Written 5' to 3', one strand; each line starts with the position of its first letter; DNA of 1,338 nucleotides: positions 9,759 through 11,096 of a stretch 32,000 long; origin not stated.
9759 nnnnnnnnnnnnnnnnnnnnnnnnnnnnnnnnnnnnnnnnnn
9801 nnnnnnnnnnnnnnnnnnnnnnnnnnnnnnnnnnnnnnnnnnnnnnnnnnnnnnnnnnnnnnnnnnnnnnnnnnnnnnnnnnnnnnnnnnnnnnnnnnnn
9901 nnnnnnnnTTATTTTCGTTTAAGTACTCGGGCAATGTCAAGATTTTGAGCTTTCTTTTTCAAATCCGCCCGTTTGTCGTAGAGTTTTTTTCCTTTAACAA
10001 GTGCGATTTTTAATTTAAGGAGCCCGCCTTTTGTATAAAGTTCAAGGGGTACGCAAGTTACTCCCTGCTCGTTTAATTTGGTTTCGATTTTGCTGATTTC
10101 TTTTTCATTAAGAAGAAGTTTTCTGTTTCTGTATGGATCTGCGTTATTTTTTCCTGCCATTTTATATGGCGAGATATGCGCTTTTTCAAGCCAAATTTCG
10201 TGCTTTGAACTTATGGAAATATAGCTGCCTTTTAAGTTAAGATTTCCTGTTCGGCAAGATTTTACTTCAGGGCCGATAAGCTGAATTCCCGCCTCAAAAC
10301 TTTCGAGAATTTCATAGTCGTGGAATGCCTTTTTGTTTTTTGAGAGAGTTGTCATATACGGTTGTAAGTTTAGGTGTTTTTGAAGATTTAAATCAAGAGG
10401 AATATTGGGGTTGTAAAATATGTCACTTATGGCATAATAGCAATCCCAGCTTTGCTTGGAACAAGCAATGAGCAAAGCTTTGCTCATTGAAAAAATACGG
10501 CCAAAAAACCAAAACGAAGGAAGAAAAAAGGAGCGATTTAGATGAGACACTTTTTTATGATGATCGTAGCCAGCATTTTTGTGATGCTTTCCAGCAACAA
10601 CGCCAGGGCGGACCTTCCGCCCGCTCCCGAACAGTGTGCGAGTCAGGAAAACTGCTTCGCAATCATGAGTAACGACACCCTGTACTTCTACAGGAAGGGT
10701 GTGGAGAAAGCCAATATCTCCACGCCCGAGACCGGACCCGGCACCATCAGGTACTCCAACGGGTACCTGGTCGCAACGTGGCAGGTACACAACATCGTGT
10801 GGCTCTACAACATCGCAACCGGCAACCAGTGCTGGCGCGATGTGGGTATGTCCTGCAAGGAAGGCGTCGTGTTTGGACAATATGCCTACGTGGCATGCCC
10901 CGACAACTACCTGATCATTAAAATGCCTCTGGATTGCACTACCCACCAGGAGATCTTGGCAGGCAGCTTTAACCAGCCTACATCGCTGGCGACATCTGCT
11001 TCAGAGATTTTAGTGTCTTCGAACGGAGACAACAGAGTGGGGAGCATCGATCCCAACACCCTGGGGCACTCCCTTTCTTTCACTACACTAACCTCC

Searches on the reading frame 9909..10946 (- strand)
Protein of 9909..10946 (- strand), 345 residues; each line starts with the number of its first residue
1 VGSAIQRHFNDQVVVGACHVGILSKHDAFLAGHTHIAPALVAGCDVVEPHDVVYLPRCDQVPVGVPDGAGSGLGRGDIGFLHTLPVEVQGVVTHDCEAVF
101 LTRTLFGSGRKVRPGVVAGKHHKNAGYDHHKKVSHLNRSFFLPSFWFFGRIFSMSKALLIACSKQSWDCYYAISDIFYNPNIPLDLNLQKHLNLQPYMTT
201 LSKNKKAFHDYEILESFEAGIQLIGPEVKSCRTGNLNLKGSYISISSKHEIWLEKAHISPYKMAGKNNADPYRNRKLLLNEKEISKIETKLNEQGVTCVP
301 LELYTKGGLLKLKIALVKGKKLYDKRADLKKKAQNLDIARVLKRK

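Call 10: search_protein_families(library=pfam, proteins=[window:9909-10946:-], max_evalue=0.01)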
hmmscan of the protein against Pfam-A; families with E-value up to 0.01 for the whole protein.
window:9909-10946:- (345 aa): 1 family
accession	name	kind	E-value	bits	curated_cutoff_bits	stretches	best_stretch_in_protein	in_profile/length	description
PF01668.23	SmpB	-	1.1e-50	171.7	27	1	202-343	2-142/143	SmpB protein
